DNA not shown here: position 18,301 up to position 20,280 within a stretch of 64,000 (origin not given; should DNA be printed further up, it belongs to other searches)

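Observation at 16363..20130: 1255-aa membrane-anchored coiled-coil protein ending in a Roadblock/LC7 domain, co-transcribed with a HEAT-repeat protein: unusual architecture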

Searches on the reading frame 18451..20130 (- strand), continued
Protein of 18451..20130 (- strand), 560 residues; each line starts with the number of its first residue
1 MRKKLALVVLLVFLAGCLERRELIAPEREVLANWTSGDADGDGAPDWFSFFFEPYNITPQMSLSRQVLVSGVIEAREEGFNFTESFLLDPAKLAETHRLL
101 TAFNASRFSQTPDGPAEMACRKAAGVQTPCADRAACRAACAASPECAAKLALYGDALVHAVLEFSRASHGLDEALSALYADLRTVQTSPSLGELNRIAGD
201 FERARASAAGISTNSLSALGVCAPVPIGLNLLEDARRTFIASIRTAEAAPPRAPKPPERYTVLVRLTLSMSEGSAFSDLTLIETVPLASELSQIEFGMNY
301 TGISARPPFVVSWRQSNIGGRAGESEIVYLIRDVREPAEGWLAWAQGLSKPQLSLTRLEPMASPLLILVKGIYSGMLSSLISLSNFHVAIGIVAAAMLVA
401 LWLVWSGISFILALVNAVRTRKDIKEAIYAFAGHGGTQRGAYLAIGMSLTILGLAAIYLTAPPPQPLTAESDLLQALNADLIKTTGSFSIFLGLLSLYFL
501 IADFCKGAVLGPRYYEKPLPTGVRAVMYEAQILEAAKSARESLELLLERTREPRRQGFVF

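Call 65: predict_structure(alignment_id=A6)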
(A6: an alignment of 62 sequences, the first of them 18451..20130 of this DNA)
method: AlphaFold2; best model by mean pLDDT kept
length: 560 residues; sequences in the alignment: 62
mean_pLDDT: 91.8   pTM: 0.78
mean pLDDT of the five models: 91.8, 91.4, 91.1, 90.3, 89.7
residues with pLDDT >= 90: 433; 70-90: 110; 50-70: 16; < 50: 1
segments of 3 or more residues with pLDDT < 50: none
pLDDT, mean of each block of 10 residues (from residue 1): 64 69 94 96 94 95 97 92 91 98 93 88 97 98 97 95 97 98 96 96 96 95 93 96 85 88 96 81 97 93 97 87 91 97 98 91 87 94 94 97 93 94 93 92 97 96 76 89 97 97 96 86 72 87 92 86
secondary structure, 60 per line:
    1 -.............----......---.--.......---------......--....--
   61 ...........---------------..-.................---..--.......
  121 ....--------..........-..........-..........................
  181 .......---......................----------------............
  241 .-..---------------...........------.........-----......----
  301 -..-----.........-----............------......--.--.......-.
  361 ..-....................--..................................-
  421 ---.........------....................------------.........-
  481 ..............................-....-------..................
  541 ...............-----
elements in order: H2-14 E19-24 E31-37 E47-52 E55-58 E61-71 H90-106 H116-124 H133-142 H144-153 H155-187 H191-212 H229-241 E260-270 E277-285 E294-296 E309-317 E323-334 H341-346 E352-358 H364-383 H386-419 H424-432 H439-458 H471-479 H481-510 H512-515 H523-555

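Call 70: fold_search(model_id=the predicted structure, library=pdb)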
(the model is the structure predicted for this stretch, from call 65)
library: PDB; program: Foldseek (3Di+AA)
matches with E <= 10: 846; with E <= 0.001: 1
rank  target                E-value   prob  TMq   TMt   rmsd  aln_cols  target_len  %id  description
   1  9v53_A1               7.9e-04  0.21  0.08  0.12  26.6       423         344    8  Structure of TolC, YbjP, and AcrABZ complex (released 2025-11-05)
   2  4mt4_A                2.3e-03  0.25  0.11  0.12  46.1       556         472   10  Crystal structure of the Campylobacter jejuni CmeC outer membrane channel (released 2014-09-24)
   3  8zar_C                2.7e-03  0.23  0.10  0.14  33.4       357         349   10  EmrAB-TolC MFS-type tripartite multidrug efflux pump FA (released 2025-04-30)
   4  7xna_A                1.5e-02  0.06  0.08  0.09  38.7       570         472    9  Crystal structure of somatostatin receptor 2 (SSTR2) with peptide antagonist CYN 154806 (released 2022-08-03)
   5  7drt_B                2.0e-02  0.13  0.07  0.08  22.9       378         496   11  Human Wntless in complex with Wnt3a (released 2021-07-14)
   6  6xvi_B                2.0e-02  0.12  0.10  0.12  25.0       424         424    8  Crystal structure of Megabody Mb-Nb207-c7HopQ_A12 (released 2021-01-13)
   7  6xv8_D                2.5e-02  0.08  0.10  0.12  23.8       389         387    7  Crystal structure of Megabody Mb-Nb207-c7HopQ_G10 (released 2021-01-13)
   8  2xa7_M                3.2e-02  0.98  0.12  0.16   5.0        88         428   11  AP2 clathrin adaptor core in active complex with cargo peptides (released 2010-07-21)
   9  6m8m                  3.7e-02  0.33  0.09  0.22  15.0       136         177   15  PA14 sugar-binding domain from RTX adhesin (released 2019-09-04)
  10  8ose                  3.7e-02  0.25  0.09  0.09  16.1       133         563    8  C. perfringens chitinase CP4_3455 in complex with inhibitor bisdionin C (released 2023-07-12)
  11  8tzr_B                4.0e-02  0.13  0.09  0.10  22.5       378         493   10  Structure of human Wnt3a bound to WLS and CALR (released 2023-10-18)
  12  2bp5_M                4.7e-02  0.92  0.13  0.25   5.9       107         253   12  MU2 ADAPTIN SUBUNIT (AP50) OF AP2 ADAPTOR (SECOND DOMAIN), COMPLEXED WITH NON-CANONICAL INTERNALIZATION PEPTIDE VEDYEQ (released 2005-07-06)
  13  1vf7_E                4.7e-02  0.09  0.07  0.15  23.0       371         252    7  Crystal structure of the membrane fusion protein, MexA of the multidrug transporter (released 2004-05-25)
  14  7pjj                  5.0e-02  0.35  0.10  0.08  12.3       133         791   10  Structure of the Family-3 Glycosyl Hydrolase BcpE2 from Streptomyces scabies (released 2022-07-13)
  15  8oye_A                5.0e-02  0.21  0.09  0.09  13.7       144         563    8  Clostridium perfringens chitinase CP4_3455 E196Q with chitin (released 2023-07-12)
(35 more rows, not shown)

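Call 72: list_cluster_members(proteins=[P0007, P0009, P0011, P0015, P0017, P0025, P0032, P0045, P0053, P0066])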
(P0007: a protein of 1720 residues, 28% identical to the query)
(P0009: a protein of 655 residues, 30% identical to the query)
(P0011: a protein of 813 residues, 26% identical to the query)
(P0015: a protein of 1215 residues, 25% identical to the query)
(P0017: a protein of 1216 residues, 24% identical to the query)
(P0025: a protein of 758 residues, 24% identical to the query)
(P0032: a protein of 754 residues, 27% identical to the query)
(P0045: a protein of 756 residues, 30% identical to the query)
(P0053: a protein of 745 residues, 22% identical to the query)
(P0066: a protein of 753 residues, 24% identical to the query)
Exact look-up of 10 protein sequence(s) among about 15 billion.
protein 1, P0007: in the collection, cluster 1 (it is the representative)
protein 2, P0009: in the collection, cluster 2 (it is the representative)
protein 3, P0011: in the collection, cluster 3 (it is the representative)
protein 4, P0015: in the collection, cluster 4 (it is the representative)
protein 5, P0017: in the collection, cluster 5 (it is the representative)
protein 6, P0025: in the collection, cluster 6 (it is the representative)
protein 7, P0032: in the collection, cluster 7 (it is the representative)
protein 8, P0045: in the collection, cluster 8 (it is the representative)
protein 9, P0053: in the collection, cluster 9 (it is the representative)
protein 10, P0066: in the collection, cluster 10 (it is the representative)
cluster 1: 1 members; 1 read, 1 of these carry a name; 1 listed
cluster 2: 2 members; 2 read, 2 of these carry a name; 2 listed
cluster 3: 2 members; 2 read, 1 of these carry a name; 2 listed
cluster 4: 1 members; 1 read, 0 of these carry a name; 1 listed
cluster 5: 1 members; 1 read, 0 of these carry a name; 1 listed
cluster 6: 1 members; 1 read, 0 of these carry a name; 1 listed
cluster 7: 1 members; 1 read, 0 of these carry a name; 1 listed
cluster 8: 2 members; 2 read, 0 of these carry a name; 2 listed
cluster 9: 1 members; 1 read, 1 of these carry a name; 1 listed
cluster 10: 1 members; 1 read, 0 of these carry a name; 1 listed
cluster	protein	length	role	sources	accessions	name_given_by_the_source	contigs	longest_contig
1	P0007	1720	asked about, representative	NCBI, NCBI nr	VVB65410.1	Uncharacterised protein [Candidatus Gugararchaeum adminiculabundum]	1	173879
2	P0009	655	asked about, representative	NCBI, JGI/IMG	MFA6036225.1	MAG: roadblock/LC7 domain-containing protein [Candidatus Micrarchaeia archaeon] | hypothetical protein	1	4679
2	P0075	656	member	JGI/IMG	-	hypothetical protein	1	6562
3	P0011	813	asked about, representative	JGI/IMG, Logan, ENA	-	predicted regulator of Ras-like GTPase activity (Roadblock/LC7/MglB family)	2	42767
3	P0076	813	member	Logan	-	-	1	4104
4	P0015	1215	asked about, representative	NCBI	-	-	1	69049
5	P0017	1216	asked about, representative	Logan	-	-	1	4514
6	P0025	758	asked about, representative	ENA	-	-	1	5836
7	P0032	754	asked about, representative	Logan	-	-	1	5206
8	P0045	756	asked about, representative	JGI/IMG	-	-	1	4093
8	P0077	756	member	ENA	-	-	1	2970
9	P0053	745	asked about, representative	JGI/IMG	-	hypothetical protein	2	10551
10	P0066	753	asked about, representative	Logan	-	-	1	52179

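Call 74: find_encoding_contigs(protein=P0007, flank=10000, max_places=1)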
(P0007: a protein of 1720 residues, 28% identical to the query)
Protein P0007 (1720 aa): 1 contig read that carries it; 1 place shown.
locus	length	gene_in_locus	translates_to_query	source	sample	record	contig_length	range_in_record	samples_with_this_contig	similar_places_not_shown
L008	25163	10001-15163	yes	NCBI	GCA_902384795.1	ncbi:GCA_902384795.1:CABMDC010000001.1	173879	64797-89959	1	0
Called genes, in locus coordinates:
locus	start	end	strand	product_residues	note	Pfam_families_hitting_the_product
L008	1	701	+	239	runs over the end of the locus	PF08713:DNA_alkylation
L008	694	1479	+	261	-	PF02673:BacA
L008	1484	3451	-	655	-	PF01935:DUF87, PF10412:TrwB_AAD_bind (faint)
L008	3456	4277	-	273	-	-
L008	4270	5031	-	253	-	-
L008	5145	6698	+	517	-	PF01978:TrmB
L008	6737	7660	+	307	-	PF01207:Dus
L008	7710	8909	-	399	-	PF00266:Aminotran_5, PF01053:Cys_Met_Meta_PP (faint), PF01212:Beta_elim_lyase (faint)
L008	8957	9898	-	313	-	PF13462:Thioredoxin_4, PF01323:DSBA (weak)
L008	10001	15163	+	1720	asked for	-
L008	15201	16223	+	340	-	PF18093:Trm5_N, PF13847:Methyltransf_31 (faint), PF25133:TYW2_N_2, PF02475:TRM5-TYW2_MTfase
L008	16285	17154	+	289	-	PF02616:SMC_ScpA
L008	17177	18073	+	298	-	PF04079:SMC_ScpB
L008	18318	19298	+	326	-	PF00297:Ribosomal_L3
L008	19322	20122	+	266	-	PF00573:Ribosomal_L4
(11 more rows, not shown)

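Call 75: find_encoding_contigs(protein=P0015, flank=10000, max_places=1)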
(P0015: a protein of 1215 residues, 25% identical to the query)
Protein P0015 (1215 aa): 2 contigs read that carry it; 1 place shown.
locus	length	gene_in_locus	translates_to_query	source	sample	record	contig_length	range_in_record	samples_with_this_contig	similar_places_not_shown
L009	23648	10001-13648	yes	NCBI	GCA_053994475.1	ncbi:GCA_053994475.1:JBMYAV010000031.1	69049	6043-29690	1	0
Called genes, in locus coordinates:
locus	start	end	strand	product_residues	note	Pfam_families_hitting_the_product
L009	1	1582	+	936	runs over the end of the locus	PF17957:Big_7 (faint)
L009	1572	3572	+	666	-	-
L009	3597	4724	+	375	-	PF13439:Glyco_transf_4, PF00534:Glycos_transf_1, PF13692:Glyco_trans_1_4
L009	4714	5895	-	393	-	PF00155:Aminotran_1_2, PF00266:Aminotran_5, PF01041:DegT_DnrJ_EryC1 (weak), PF01053:Cys_Met_Meta_PP (faint)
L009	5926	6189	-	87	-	PF12840:HTH_20, PF24034:DUF7343 (weak), PF01022:HTH_5, PF01978:TrmB (weak), PF13412:HTH_24, PF13601:HTH_34 (weak)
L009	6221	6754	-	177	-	PF00156:Pribosyltran, PF14681:UPRTase (weak)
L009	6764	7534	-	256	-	PF01048:PNP_UDP_1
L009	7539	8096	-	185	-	PF06559:DCD_N (weak), PF22769:DCD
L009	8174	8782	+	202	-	-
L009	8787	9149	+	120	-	-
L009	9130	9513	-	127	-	PF01842:ACT, PF13291:ACT_4 (weak), PF13840:ACT_7 (faint), PF19571:ACT_8, PF22190:TTHA0829-like_ACT (faint), PF22468:ACT_9 (faint), PF22629:ACT_AHAS_ss, PF01842:ACT (weak)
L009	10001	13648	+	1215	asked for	PF03259:Robl_LC7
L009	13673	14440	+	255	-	PF01467:CTP_transf_like, PF03819:MazG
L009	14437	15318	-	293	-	PF21238:Pus10_C, PF01509:TruB_N, PF16198:TruB_C_2, PF01472:PUA (weak)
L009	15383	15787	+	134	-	PF01873:eIF-5_eIF-2B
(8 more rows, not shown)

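Call 76: find_encoding_contigs(protein=P0011, flank=10000, max_places=1)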
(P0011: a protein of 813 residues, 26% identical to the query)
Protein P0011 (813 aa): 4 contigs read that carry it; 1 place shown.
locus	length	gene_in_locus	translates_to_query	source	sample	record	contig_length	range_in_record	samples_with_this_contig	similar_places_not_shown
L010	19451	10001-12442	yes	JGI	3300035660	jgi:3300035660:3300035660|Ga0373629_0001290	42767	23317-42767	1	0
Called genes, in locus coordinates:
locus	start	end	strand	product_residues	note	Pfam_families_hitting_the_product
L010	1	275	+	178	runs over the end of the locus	PF04307:YdjM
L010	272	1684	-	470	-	PF13598:DUF4139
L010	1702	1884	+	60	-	-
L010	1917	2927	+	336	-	-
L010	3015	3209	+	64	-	-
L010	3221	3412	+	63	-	-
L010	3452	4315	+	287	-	-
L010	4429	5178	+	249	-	PF02353:CMAS, PF01209:Ubie_methyltran (weak), PF13489:Methyltransf_23, PF13847:Methyltransf_31, PF08241:Methyltransf_11, PF08242:Methyltransf_12, PF13649:Methyltransf_25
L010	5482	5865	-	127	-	-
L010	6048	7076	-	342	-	-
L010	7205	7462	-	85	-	PF03144:GTP_EFTU_D2 (weak)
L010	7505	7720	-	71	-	PF14020:DUF4236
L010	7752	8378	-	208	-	-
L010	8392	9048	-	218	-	PF04773:FecR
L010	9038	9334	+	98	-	-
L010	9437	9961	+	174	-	-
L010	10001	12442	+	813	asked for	PF03259:Robl_LC7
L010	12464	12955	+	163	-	PF03073:TspO_MBR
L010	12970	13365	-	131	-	PF01592:NifU_N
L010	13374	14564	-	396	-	PF00266:Aminotran_5, PF01212:Beta_elim_lyase (weak)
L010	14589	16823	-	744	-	PF00403:HMA, PF00122:E1-E2_ATPase, PF00702:Hydrolase, PF08282:Hydrolase_3 (faint)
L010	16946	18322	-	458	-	PF00403:HMA, PF02683:DsbD_TM, PF13386:DsbD_2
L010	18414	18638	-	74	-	PF07884:VKOR (weak)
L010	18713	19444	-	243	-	PF00324:AA_permease, PF13520:AA_permease_2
